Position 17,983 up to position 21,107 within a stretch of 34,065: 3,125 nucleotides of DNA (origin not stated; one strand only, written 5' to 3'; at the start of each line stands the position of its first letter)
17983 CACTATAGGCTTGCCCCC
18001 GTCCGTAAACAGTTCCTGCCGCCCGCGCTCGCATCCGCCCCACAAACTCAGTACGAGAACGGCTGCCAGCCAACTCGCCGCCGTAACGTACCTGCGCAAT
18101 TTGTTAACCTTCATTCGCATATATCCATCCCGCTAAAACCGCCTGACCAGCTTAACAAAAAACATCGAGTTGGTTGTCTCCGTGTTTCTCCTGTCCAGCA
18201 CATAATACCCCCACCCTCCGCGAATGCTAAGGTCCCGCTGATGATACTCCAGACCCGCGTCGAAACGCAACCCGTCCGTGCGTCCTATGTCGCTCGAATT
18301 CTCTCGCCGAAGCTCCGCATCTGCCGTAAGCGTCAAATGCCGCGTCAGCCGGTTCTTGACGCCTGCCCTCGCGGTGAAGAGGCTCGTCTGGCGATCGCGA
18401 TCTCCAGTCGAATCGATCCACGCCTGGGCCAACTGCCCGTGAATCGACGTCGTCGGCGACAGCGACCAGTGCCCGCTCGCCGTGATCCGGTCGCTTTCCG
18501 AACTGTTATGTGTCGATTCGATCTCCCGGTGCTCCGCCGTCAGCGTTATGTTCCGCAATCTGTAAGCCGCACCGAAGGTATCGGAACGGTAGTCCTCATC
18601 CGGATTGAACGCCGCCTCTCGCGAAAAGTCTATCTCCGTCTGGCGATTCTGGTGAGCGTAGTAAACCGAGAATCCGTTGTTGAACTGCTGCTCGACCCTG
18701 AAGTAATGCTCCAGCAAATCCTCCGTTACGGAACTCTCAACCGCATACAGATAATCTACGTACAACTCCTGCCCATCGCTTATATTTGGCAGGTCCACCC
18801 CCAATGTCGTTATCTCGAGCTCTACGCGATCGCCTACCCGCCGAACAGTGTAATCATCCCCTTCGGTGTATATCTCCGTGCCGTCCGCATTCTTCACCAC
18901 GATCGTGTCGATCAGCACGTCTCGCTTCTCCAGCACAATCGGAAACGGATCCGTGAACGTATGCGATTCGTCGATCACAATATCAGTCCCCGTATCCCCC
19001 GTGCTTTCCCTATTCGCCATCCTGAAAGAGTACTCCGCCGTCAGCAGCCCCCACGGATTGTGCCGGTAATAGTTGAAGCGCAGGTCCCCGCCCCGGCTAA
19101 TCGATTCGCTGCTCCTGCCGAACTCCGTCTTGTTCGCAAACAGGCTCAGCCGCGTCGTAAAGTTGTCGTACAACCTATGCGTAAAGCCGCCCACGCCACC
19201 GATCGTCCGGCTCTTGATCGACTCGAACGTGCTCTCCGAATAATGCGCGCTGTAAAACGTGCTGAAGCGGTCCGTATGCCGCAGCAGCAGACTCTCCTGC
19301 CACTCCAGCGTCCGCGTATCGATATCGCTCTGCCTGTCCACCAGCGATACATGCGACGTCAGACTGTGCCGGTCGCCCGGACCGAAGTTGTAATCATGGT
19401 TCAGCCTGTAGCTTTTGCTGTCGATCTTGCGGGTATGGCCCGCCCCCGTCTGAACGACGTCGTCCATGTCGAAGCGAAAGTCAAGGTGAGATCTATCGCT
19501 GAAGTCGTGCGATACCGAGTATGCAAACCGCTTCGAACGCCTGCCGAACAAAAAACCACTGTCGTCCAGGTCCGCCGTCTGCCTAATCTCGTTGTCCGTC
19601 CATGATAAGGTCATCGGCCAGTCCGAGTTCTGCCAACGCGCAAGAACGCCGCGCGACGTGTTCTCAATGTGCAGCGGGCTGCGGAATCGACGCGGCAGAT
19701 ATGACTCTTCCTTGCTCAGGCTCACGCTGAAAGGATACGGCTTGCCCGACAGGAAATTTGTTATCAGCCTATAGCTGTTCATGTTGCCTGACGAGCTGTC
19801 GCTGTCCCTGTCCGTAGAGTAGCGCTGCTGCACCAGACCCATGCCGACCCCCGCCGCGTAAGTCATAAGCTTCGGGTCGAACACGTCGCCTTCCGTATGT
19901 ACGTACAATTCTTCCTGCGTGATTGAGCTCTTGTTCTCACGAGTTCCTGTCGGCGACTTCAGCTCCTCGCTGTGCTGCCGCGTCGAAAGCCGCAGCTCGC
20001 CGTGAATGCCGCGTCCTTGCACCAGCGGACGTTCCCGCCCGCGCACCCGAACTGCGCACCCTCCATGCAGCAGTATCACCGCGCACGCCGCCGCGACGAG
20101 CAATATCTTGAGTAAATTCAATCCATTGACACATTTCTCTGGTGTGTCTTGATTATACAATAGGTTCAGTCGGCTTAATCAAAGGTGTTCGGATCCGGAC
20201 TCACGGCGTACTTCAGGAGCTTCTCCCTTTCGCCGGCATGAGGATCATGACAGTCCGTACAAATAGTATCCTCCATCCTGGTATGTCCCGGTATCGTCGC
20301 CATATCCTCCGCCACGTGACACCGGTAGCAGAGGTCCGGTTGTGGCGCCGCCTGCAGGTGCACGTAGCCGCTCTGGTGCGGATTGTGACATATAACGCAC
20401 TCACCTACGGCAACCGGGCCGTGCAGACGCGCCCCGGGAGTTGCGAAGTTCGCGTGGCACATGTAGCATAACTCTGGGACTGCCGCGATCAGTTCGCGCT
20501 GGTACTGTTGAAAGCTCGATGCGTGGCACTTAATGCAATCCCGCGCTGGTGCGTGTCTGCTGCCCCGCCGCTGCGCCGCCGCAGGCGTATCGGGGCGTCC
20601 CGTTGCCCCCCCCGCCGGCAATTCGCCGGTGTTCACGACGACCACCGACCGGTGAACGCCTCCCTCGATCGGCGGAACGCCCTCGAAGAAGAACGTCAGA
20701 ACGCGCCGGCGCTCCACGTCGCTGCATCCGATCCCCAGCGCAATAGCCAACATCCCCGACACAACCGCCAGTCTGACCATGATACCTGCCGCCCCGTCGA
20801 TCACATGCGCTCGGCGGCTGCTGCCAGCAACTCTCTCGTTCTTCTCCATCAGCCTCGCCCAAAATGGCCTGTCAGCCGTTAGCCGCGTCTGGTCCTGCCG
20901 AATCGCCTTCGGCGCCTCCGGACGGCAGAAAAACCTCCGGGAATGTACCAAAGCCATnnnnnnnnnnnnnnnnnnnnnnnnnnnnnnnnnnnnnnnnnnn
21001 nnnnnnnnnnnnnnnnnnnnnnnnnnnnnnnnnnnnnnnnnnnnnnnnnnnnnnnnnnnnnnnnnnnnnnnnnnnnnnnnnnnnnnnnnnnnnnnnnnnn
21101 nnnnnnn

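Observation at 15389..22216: Five-gene exported operon (NHL propeller - pentahaem - 675-aa barrel - NHL propeller - dodecahaem): candidate outer-membrane electron conduit of non-canonical composition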

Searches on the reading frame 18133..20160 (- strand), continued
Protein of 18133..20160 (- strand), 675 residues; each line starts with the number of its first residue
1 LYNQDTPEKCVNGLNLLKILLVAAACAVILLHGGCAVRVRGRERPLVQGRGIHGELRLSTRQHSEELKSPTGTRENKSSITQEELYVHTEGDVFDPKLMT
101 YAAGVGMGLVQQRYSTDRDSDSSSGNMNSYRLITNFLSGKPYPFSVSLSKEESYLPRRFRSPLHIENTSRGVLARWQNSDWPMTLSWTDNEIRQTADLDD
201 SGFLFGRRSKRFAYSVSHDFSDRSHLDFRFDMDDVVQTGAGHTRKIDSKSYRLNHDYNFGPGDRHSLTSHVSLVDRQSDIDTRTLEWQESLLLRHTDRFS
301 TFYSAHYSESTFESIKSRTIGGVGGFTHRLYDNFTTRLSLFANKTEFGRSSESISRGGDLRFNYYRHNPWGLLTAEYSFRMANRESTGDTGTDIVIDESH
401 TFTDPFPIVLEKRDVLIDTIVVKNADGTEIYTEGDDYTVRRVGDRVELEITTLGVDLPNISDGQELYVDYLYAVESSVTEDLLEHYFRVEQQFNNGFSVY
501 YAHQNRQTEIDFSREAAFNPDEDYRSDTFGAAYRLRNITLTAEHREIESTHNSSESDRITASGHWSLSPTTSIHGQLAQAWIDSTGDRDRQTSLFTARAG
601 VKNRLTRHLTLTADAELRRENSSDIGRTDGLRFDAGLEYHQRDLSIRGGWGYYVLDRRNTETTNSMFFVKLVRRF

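Call 30: fold_search(model_id=the predicted structure, library=pdb)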
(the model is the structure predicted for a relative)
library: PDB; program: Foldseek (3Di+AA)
matches with E <= 10: 816; with E <= 0.001: 258
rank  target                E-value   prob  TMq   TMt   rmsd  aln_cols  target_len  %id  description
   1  2hdf                  6.9e-09  1.00  0.32  0.35  12.4       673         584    8  Crystal structure of the Colicin I receptor Cir from E.coli (released 2007-05-08)
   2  2hdi_A                2.1e-08  1.00  0.31  0.33  15.2       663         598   10  Crystal structure of the Colicin I receptor Cir from E.coli in complex with receptor binding domain of Colicin Ia. (released 2007-05-08)
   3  6bpn                  1.2e-07  1.00  0.31  0.31  22.2       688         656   11  The crystal structure of the Ferric-Catecholate import receptor Fiu from E. coli K12: Open form (C2221) (released 2018-11-28)
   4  4rdt_B                2.1e-07  1.00  0.29  0.29  15.3       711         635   11  Structure of the bacterial Zn-transporter ZnuD from Neisseria meningitidis (flexible conformation bound to a zinc ion) (released 2015-08-19)
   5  9fw9_D                2.4e-07  1.00  0.30  0.29  19.5       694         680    9  Cryo-EM structure of the type 1 pilus assembly platform as part of the FimA-bound chaperone-usher pilus complex (FimDH (released 2025-06-04)
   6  6bpm_A                2.4e-07  1.00  0.30  0.28  21.4       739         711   10  The crystal structure of the Ferric-Catecholate import receptor Fiu from K12 E. coli: Closed form (C21) (released 2018-11-28)
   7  5fp2_B                2.6e-07  1.00  0.35  0.40  13.1       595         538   10  Crystal structure of the siderophore receptor PirA from Pseudomonas aeruginosa (released 2015-12-09)
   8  6r2q_B                3.4e-07  1.00  0.45  0.44  15.8       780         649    8  Structure of the Mtr complex (released 2020-04-22)
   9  9nn6_A                3.4e-07  1.00  0.34  0.34  14.5       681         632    9  E. coli Cir in Complex with the RBD of Microcin V (released 2025-09-24)
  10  4rvw                  3.5e-07  1.00  0.30  0.31  14.7       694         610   11  Structure of the bacterial Zn-transporter ZnuD from Neisseria meningitidis (soaked with 20 micromolar Zinc) (released 2015-08-19)
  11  4rdt_A                3.7e-07  1.00  0.29  0.29  15.7       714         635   11  Structure of the bacterial Zn-transporter ZnuD from Neisseria meningitidis (flexible conformation bound to a zinc ion) (released 2015-08-19)
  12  5fp1                  5.1e-07  1.00  0.30  0.28  19.0       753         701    8  Crystal structure of the siderophore receptor PiuA from Acinetobacter baumannii (released 2016-05-11)
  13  9fy9_D                6.1e-07  1.00  0.29  0.27  19.9       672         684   10  Cryo-EM structure of the type 1 chaperone-usher pilus FimD-tip complex (FimDHGFC) - Conformer 1 (released 2025-06-04)
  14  6z8q_B                7.6e-07  1.00  0.31  0.32  18.2       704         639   10  Copper transporter OprC (released 2021-06-09)
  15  6z8s_A                8.4e-07  1.00  0.28  0.28  17.2       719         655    9  Copper transporter OprC (released 2021-06-09)
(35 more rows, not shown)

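Call 48: find_homologous_proteins(query=A3, max_evalue=0.001)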
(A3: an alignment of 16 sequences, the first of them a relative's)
Query A3 (16 sequences) (648 aa, profile of the alignment): 46 proteins with E <= 0.001 among 8000 candidates.
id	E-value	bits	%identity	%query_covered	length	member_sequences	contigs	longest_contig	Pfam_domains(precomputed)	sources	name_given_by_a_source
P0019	1.0e-285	967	46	100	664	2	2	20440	PF27730.1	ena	-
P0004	8.2e-280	948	53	100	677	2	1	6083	-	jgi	-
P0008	6.0e-277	938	51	100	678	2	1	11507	-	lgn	-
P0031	1.5e-274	930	37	100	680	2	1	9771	-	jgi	-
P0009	3.2e-274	929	52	99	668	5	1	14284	-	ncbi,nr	ncbi:MAG: hypothetical protein DRP66_01540 [Planctomycetota bacterium]|nr:MAG: hypothetical protein 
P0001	9.2e-274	928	100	100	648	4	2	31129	-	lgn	-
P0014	2.0e-272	923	50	96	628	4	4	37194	-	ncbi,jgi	ncbi:MAG: hypothetical protein ACYSYU_00730 [Planctomycetota bacterium]|jgi:hypothetical protein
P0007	3.7e-272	923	51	100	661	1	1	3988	-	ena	-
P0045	1.4e-269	914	43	100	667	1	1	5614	-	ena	-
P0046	1.5e-269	914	39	100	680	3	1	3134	-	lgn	-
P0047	4.7e-269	912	37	99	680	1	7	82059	-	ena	-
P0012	3.3e-264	896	51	99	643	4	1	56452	-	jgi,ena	jgi:hypothetical protein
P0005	9.5e-263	891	53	100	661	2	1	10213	-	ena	-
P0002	9.2e-262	888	77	100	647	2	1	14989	-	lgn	-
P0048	3.0e-258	877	49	100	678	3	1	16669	-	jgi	-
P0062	4.6e-145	503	28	95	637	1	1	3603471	-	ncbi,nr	ncbi:MAG: hypothetical protein JSU68_10180 [Phycisphaerales bacterium]|nr:MAG: hypothetical protein 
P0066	1.3e-46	177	26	60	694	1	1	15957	-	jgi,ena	-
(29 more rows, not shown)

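Call 56: find_encoding_contigs(protein=P0001, flank=1000, max_places=3)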
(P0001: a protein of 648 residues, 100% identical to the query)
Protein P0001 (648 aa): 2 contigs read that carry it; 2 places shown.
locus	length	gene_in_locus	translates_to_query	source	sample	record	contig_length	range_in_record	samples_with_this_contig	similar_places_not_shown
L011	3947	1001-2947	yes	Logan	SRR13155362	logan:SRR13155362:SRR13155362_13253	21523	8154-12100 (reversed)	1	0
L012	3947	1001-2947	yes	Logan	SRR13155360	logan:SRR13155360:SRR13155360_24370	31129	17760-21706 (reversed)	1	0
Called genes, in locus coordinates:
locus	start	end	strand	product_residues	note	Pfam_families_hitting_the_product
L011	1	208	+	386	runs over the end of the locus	PF01436:NHL (faint), PF08450:SGL (faint)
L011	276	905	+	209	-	PF09699:Paired_CXXCH_1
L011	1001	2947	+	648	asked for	-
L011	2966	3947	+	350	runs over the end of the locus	PF08450:SGL (faint), PF01436:NHL (weak), PF17170:DUF5128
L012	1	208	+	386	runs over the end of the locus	PF01436:NHL (faint), PF08450:SGL (faint)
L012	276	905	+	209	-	PF09699:Paired_CXXCH_1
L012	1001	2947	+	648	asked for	-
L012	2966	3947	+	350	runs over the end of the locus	PF08450:SGL (faint), PF01436:NHL (weak), PF17170:DUF5128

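Call 58: find_encoding_contigs(protein=P0062, flank=10000, max_places=1)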
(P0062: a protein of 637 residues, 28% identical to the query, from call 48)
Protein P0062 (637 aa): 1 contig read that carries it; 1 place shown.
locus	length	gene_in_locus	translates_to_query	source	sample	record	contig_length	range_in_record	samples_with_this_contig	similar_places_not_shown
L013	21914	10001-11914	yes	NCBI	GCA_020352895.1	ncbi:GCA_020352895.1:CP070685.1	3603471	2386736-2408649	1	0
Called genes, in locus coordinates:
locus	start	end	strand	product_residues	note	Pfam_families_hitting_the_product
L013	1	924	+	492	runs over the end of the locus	PF00939:Na_sulph_symp, PF03600:CitMHS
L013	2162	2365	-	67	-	-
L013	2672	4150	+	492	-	PF00512:HisKA, PF02518:HATPase_c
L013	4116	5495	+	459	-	PF00072:Response_reg, PF06068:TIP49 (faint), PF00158:Sigma54_activat, PF14532:Sigma54_activ_2, PF00004:AAA (weak), PF07728:AAA_5 (weak), PF25601:AAA_lid_14, PF02954:HTH_8, +1 more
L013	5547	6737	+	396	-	-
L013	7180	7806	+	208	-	PF14522:Cytochrome_C7 (faint), PF09699:Paired_CXXCH_1 (weak)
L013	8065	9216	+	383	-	PF08450:SGL (faint), PF01436:NHL (faint)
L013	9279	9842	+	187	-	PF02085:Cytochrom_CIII (weak), PF09699:Paired_CXXCH_1 (weak), PF14537:Cytochrom_c3_2 (faint), PF09699:Paired_CXXCH_1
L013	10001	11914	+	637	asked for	-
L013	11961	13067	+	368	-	PF08450:SGL (faint), PF24684:Vgb_lyase (faint), PF25021:TEN_NHL, PF17170:DUF5128, PF01436:NHL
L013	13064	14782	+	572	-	PF14537:Cytochrom_c3_2 (faint), PF22678:Cytochrom_c_NrfB-like (faint), PF14522:Cytochrome_C7 (faint), PF09699:Paired_CXXCH_1 (weak), PF22113:Mtrc-MtrF_II-IV_dom (weak)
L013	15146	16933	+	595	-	PF05140:ResB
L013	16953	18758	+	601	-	PF01578:Cytochrom_C_asm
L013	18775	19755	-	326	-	PF14522:Cytochrome_C7 (faint), PF14537:Cytochrom_c3_2 (faint)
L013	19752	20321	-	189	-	PF00032:Cytochrom_B_C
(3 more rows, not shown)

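Call 59: find_encoding_contigs(protein=P0066, flank=8000, max_places=1)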
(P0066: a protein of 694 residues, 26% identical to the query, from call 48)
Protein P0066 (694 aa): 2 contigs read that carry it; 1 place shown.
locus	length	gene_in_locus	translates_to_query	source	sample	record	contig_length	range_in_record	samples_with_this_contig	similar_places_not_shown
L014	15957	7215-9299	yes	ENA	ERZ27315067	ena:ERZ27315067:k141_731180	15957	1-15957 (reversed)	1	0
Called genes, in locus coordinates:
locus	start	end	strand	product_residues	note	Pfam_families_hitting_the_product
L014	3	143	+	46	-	?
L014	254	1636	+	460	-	PF14522:Cytochrome_C7 (faint), PF14537:Cytochrom_c3_2 (faint), PF09699:Paired_CXXCH_1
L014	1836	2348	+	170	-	-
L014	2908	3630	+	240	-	PF14522:Cytochrome_C7 (faint), PF09699:Paired_CXXCH_1 (faint)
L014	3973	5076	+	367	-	PF17170:DUF5128 (faint), PF08450:SGL (faint), PF01436:NHL (faint)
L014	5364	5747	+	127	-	PF13366:PDDEXK_3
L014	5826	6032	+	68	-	PF09720:Unstab_antitox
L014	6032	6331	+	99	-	PF05016:ParE_toxin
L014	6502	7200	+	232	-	PF14522:Cytochrome_C7 (faint), PF09699:Paired_CXXCH_1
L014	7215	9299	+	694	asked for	-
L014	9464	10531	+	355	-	PF01731:Arylesterase (faint), PF25021:TEN_NHL (faint), PF08450:SGL (faint), PF17170:DUF5128 (weak), PF01436:NHL (weak)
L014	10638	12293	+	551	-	PF14522:Cytochrome_C7 (faint), PF14537:Cytochrom_c3_2 (faint), PF09699:Paired_CXXCH_1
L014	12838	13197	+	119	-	-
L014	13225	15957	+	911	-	?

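Call 72: search_protein_representatives(alignment_id=A1)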
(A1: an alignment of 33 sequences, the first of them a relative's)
Query: 33 sequences, 656 profile positions. Proteins with E-value up to 0.001 (for the whole library): 2606; up to 1e-10: 2033; up to 1e-30: 1157. The best 150 are listed.
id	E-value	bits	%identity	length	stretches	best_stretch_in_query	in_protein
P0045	3.2e-273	924.2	-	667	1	2-656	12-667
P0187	4.1e-259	877.5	-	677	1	5-656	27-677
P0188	1.4e-247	839.5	-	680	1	6-656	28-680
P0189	1.8e-228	776.3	-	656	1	5-656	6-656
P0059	1.7e-222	756.6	-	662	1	5-656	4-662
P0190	8.5e-221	750.9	-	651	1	7-656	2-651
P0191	6.5e-218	741.4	-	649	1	12-656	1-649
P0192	9.6e-210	714.4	-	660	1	4-656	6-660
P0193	1.0e-202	691.2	-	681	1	5-656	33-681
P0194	4.7e-200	682.4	-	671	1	4-656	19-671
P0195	2.7e-193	660.1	-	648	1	10-656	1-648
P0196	1.0e-192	658.2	-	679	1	6-656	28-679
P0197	1.8e-189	647.4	-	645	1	8-656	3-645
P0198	1.9e-187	640.8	-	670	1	4-656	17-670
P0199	4.7e-185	632.9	-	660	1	3-656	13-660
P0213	8.5e-139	480.0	-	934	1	27-656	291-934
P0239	8.2e-127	440.4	-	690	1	3-656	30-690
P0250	1.9e-124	432.6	-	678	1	35-656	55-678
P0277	2.4e-117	409.1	-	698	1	24-656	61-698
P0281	1.3e-116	406.7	-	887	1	18-655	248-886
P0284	5.5e-116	404.6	-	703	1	25-656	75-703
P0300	1.1e-111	390.4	-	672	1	37-656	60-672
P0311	1.1e-109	383.8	-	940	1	31-656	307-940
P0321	7.6e-108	377.7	-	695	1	44-656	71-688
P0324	3.9e-107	375.4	-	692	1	7-656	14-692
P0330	2.0e-105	369.7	-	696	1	38-652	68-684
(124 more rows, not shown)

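Call 73: list_cluster_members(proteins=[P0213, P0281, P0250, P0284, P0300, P0321, P0330, P0324, P0277, P0239])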
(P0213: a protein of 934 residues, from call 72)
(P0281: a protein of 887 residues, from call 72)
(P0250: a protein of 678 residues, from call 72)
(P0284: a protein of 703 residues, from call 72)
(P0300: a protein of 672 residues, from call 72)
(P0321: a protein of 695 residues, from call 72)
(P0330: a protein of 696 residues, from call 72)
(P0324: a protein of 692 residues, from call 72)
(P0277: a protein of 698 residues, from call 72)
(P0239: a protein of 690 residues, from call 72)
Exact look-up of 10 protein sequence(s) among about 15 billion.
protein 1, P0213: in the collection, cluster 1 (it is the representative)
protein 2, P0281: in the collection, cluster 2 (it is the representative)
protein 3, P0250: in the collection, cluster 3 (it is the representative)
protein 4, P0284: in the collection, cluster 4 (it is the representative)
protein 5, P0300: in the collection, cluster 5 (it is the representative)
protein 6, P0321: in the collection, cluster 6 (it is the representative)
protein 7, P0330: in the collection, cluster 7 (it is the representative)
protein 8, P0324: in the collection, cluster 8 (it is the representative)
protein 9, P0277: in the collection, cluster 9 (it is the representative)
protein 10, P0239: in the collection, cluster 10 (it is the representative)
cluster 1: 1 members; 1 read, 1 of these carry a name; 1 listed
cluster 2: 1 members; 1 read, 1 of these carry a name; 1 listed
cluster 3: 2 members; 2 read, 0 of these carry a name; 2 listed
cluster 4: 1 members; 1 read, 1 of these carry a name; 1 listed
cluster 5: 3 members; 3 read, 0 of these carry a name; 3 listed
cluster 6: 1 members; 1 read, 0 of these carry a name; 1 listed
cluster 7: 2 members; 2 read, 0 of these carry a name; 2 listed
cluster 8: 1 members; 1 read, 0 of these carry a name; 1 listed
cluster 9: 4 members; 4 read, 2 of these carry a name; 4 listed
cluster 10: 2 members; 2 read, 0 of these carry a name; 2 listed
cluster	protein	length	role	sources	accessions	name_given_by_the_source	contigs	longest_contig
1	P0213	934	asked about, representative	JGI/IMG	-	predicted CXXCH cytochrome family protein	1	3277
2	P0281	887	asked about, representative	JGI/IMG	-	predicted CXXCH cytochrome family protein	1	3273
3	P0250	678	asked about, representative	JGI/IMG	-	-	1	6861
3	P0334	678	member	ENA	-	-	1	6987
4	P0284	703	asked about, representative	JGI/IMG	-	hypothetical protein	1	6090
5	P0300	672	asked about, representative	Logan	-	-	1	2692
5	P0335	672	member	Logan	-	-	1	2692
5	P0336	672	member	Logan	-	-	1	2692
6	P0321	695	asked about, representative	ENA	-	-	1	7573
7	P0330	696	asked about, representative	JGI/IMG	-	-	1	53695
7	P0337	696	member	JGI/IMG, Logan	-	-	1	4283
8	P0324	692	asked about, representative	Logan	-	-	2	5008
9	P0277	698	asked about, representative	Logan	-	-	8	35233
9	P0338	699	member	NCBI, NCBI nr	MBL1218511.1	MAG: hypothetical protein D8M59_13595 [Planctomycetes bacterium] | hypothetical protein [Planctomycetota bacterium]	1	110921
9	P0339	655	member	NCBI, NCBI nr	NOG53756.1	MAG: hypothetical protein HND57_05425 [Planctomycetes bacterium] | hypothetical protein [Planctomycetota bacterium]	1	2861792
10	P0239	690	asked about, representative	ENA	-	-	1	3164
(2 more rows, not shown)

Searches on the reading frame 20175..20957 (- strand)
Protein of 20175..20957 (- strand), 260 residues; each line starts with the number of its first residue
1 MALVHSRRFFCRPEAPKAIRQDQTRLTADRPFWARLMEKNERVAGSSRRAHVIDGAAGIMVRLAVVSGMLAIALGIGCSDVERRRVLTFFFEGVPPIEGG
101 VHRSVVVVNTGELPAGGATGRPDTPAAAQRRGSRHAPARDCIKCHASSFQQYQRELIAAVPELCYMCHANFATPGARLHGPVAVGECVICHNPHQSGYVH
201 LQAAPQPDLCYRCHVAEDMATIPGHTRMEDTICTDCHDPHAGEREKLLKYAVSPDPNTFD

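Call 3: search_protein_families(library=pfam, proteins=[window:20175-20957:-], max_evalue=0.01)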
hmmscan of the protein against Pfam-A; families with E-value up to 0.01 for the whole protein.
window:20175-20957:- (260 aa): 3 families
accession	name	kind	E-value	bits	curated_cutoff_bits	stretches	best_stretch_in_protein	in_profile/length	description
PF09699.15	Paired_CXXCH_1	-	2.2e-26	91.7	20.6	3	179-216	1-38/41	Doubled CXXCH motif (Paired_CXXCH_1)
PF14522.11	Cytochrome_C7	-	0.00028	21.1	24.8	0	135-192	8-67/67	Cytochrome c7 and related cytochrome c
PF14537.11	Cytochrom_c3_2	-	0.0011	19.8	25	0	136-214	3-78/79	Cytochrome c3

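Call 4: search_protein_families(library=ncbifam, proteins=[window:20175-20957:-], max_evalue=0.01)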
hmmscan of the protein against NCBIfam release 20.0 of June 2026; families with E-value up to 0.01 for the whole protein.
window:20175-20957:- (260 aa): 6 families
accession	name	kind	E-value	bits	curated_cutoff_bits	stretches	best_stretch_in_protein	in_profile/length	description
TIGR01905.1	paired_CXXCH_1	subfamily_domain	4.3e-21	74.5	25.2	3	179-215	1-37/41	doubled CXXCH domain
TIGR03508.1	decahem_SO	subfamily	3.9e-15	56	192.2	1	128-251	83-210/258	DmsE family decaheme c-type cytochrome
NF041028.1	decahem_GSU2203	exception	5.9e-11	42.1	325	1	132-249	118-241/317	GSU2203 family decaheme c-type cytochrome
NF045722.1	c3_cytochr_TmcA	equivalog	3.5e-06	26.9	114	1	136-187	78-123/125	acidic tetraheme cytochrome c3 TmcA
TIGR03153.1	cytochr_NrfH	equivalog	0.00022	21.3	134.2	1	204-244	25-65/138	cytochrome c nitrite reductase small subunit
TIGR03507.1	decahem_SO1788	subfamily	0.00056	18.5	209.3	1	181-239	240-304/672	OmcA/MtrC family decaheme c-type cytochrome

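Call 38: search_solved_structures(query=window:20175-20849:-, max_evalue=0.01)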
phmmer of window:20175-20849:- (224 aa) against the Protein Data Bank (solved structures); distinct sequences matched with E-value up to 0.01: 2.
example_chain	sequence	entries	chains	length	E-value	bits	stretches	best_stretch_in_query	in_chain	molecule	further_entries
6r2q_A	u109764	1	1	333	3.4e-09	39.6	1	123-185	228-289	Cystathionine beta-synthase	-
6qvm_A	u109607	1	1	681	0.00093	21.8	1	102-188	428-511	Multiheme cytochrome cf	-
